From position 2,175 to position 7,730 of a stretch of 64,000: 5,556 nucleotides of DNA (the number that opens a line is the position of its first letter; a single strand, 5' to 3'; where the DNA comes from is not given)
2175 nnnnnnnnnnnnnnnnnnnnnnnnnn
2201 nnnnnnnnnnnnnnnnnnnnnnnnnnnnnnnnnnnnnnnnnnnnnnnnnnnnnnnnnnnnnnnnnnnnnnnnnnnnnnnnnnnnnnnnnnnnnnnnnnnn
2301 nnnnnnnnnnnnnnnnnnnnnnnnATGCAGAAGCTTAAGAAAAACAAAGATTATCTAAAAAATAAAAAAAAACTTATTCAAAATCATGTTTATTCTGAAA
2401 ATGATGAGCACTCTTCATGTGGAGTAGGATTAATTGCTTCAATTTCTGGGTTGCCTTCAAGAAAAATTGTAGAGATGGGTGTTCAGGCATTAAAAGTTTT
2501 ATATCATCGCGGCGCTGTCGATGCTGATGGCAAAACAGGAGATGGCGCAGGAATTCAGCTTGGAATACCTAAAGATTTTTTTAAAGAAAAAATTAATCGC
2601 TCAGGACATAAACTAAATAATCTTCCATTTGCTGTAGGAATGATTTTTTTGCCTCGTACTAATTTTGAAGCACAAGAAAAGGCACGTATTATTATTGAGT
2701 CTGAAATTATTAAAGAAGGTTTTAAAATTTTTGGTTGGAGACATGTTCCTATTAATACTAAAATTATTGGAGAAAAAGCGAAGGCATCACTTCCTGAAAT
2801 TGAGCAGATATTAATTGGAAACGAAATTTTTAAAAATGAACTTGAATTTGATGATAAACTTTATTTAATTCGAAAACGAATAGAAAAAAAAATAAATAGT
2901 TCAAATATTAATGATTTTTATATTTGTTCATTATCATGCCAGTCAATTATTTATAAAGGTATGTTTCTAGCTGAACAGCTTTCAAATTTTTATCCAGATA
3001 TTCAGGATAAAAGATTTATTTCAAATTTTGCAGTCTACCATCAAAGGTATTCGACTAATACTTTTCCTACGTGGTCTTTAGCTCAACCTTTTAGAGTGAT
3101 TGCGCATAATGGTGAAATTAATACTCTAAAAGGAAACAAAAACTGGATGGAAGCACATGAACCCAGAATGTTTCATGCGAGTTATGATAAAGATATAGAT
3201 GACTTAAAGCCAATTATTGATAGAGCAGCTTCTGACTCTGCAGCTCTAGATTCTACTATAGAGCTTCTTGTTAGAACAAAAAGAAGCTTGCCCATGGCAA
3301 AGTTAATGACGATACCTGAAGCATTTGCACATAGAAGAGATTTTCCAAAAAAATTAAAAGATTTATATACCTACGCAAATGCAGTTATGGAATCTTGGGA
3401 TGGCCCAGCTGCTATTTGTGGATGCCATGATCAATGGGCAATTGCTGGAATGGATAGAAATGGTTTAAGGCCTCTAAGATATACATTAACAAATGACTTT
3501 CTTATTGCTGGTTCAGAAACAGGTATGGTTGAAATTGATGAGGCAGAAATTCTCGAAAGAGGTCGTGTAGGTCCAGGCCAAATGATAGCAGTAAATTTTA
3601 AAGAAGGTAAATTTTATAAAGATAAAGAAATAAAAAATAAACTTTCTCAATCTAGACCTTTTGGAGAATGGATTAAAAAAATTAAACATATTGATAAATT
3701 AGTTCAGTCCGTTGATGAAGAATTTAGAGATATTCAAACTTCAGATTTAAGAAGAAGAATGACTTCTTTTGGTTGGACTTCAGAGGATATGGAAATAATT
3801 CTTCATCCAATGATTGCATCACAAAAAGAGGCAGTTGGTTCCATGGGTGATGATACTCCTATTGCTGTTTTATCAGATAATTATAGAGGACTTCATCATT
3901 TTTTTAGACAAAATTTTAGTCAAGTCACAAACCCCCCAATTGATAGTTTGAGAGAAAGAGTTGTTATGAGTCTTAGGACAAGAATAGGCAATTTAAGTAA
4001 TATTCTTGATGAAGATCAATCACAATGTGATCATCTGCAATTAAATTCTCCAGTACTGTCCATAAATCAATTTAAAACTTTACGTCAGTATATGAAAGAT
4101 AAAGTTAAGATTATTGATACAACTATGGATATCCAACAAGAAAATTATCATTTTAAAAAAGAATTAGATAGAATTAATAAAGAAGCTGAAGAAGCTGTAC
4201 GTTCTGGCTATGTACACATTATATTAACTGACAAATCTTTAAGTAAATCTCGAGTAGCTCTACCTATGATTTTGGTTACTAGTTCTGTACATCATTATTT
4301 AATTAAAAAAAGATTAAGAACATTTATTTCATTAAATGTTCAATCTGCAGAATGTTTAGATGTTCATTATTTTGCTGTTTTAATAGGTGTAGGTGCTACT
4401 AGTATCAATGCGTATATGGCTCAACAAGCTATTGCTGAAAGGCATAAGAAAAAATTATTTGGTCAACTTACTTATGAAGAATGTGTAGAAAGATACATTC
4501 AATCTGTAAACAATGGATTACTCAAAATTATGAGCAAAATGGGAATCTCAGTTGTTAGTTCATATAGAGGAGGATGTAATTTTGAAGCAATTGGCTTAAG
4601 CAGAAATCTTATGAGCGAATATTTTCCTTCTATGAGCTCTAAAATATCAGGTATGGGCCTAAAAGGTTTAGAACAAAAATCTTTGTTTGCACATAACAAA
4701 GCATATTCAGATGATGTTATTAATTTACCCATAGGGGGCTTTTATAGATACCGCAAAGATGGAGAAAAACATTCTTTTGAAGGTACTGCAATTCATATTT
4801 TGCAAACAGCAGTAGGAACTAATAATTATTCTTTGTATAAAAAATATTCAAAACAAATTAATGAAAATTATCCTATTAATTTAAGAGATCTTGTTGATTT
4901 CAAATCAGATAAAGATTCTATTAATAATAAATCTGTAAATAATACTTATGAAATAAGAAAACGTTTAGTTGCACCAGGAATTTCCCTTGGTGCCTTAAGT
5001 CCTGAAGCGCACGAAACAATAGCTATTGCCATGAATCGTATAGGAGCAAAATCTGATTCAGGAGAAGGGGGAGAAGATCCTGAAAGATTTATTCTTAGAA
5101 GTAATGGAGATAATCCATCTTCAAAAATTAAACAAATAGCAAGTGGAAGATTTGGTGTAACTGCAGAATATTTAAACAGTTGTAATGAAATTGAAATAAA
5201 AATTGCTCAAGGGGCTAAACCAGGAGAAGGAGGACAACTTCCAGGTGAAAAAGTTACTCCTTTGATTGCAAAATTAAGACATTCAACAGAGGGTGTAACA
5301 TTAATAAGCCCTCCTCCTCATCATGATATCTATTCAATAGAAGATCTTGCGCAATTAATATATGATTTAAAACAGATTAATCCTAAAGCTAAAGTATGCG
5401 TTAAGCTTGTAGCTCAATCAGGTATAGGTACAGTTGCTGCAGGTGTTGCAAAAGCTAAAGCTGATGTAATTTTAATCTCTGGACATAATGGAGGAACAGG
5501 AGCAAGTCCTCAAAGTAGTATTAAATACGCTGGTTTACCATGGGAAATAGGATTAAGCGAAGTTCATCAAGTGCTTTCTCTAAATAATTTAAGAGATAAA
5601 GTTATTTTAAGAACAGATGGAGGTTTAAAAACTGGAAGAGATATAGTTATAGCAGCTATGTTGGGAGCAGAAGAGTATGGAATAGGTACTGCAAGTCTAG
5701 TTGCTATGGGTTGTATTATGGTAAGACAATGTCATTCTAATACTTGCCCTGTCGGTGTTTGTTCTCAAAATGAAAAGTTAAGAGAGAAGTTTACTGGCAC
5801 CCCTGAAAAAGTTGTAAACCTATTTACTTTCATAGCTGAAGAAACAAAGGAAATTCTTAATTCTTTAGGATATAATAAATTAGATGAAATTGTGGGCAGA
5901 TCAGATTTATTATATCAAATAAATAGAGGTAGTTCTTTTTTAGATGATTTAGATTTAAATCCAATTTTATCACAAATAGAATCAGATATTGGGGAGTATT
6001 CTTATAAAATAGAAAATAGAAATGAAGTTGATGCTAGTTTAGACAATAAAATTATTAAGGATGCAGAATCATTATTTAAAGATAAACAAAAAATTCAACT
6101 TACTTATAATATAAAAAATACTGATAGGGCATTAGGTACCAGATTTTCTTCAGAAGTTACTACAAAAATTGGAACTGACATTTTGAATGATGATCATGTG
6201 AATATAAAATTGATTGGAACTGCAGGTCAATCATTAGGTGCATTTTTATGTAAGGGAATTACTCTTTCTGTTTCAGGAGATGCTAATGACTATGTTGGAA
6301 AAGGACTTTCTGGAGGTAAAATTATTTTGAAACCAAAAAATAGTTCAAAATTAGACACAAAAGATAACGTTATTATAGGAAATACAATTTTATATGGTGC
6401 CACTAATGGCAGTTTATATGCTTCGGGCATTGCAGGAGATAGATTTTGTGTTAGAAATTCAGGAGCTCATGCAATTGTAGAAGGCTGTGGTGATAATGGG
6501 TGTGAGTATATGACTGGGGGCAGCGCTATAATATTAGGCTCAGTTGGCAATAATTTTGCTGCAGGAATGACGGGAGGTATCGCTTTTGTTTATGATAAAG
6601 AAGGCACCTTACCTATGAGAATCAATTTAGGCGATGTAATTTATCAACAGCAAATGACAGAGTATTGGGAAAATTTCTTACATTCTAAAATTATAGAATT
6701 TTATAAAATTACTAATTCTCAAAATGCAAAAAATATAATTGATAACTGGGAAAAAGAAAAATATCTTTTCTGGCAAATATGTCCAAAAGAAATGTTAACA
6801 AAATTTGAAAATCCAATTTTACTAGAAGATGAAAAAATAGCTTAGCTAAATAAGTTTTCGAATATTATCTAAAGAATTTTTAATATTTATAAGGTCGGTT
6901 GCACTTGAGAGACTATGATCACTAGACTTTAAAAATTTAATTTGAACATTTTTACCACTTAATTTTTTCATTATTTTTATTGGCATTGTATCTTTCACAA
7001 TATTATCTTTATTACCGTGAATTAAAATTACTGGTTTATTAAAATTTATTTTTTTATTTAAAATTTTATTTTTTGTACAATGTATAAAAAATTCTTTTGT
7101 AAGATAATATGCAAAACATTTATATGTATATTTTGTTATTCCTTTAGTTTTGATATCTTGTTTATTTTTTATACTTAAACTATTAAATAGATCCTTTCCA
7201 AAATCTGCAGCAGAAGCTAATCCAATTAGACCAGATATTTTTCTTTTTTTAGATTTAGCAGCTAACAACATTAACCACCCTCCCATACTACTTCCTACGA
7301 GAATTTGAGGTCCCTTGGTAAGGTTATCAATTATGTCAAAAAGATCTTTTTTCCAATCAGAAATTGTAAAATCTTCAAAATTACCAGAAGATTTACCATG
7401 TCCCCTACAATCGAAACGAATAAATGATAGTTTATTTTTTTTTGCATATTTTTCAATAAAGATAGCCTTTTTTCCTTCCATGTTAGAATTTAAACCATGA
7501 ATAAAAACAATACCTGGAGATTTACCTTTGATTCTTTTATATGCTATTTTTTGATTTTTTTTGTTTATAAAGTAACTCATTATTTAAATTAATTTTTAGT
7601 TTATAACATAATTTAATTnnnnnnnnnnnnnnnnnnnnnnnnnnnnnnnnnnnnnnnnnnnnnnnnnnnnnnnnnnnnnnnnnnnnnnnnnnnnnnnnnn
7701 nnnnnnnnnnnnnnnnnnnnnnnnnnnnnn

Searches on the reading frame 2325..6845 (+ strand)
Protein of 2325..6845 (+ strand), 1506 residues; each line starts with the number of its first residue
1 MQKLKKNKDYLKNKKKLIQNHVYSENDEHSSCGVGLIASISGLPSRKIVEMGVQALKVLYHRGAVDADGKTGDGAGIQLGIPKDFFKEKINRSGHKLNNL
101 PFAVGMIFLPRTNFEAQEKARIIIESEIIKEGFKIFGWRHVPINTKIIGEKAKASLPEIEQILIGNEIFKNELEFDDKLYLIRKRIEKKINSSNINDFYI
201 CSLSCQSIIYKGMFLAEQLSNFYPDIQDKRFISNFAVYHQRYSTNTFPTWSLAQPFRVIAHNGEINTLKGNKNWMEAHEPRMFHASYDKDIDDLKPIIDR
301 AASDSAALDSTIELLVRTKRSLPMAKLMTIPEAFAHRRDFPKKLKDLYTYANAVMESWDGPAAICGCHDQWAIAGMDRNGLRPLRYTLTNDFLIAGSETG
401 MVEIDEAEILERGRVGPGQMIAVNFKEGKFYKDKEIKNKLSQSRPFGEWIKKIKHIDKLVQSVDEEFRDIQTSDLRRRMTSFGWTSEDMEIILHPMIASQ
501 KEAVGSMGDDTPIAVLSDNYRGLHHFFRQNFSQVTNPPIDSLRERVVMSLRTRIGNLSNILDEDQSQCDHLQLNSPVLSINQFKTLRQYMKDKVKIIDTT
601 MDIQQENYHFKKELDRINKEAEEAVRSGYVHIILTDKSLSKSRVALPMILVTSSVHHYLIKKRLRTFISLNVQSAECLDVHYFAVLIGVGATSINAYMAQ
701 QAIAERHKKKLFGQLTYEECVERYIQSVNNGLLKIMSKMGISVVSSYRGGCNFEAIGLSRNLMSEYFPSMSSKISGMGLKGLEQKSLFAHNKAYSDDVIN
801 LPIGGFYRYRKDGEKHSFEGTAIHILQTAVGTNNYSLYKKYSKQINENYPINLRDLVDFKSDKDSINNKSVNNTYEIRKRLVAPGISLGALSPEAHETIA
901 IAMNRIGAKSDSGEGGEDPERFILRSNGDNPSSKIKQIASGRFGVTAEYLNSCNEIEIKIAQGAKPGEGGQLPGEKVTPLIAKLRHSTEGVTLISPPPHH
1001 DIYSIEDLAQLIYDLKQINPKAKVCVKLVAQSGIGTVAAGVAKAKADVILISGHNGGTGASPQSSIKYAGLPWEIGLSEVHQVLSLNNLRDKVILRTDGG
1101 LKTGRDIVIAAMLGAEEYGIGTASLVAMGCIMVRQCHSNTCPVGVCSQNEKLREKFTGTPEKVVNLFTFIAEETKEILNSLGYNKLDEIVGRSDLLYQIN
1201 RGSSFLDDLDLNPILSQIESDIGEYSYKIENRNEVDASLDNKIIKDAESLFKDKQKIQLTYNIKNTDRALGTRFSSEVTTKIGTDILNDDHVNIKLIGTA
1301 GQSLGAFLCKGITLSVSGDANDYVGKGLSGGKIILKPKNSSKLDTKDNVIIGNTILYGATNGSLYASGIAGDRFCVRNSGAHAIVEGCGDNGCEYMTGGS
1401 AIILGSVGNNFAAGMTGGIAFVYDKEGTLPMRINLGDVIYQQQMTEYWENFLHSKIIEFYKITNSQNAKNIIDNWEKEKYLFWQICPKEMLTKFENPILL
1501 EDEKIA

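Call 102: search_protein_families(library=pfam, proteins=[window:2325-6845:+], max_evalue=0.00001)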
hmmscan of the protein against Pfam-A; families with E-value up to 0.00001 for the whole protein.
window:2325-6845:+ (1506 aa): 4 families
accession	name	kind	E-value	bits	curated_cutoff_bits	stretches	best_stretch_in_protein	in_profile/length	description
PF00310.26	GATase_2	-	8.1e-153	509.5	19.9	1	32-449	1-420/420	Glutamine amidotransferases class-II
PF01645.23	Glu_synthase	-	7.6e-146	486.4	20.4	1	818-1184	3-369/369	Conserved region in glutamate synthase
PF04898.20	Glu_syn_central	-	3.3e-102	342.1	22.8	1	478-759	2-277/277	Glutamate synthase central domain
PF01493.24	GXGXG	-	2.7e-75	252.5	32.5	1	1261-1443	1-183/190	GXGXG motif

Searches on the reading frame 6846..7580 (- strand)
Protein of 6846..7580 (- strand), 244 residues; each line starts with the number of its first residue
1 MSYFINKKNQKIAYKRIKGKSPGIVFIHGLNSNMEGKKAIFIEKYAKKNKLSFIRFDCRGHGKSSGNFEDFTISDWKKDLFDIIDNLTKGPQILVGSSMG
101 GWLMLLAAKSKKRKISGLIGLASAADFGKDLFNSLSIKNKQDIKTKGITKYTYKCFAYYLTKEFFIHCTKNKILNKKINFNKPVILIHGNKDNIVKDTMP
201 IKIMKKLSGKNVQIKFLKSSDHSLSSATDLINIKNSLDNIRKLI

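Call 64: search_protein_families(library=pfam, proteins=[window:6846-7580:-], max_evalue=0.0001)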
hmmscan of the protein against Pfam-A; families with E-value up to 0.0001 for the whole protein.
window:6846-7580:- (244 aa): 6 families
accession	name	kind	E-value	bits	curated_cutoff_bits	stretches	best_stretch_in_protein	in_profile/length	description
PF12146.15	Hydrolase_4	-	2.5e-17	63.4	27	1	24-129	7-115/239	Serine aminopeptidase, S33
PF00561.26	Abhydrolase_1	-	2.9e-14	53.8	25.8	1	24-124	3-106/245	alpha/beta hydrolase fold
PF12697.13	Abhydrolase_6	-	4.4e-10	41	26.3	1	24-123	1-93/217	Alpha/beta hydrolase family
PF02273.21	Acyl_transf_2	-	3.2e-06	27.1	20.3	0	23-240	32-252/294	Acyl transferase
PF00326.27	Peptidase_S9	-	2.1e-05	24.6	22.6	0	92-228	60-193/213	Prolyl oligopeptidase family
PF02230.22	Abhydrolase_2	-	8.5e-05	22.9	23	0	176-237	149-213/217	Phospholipase/Carboxylesterase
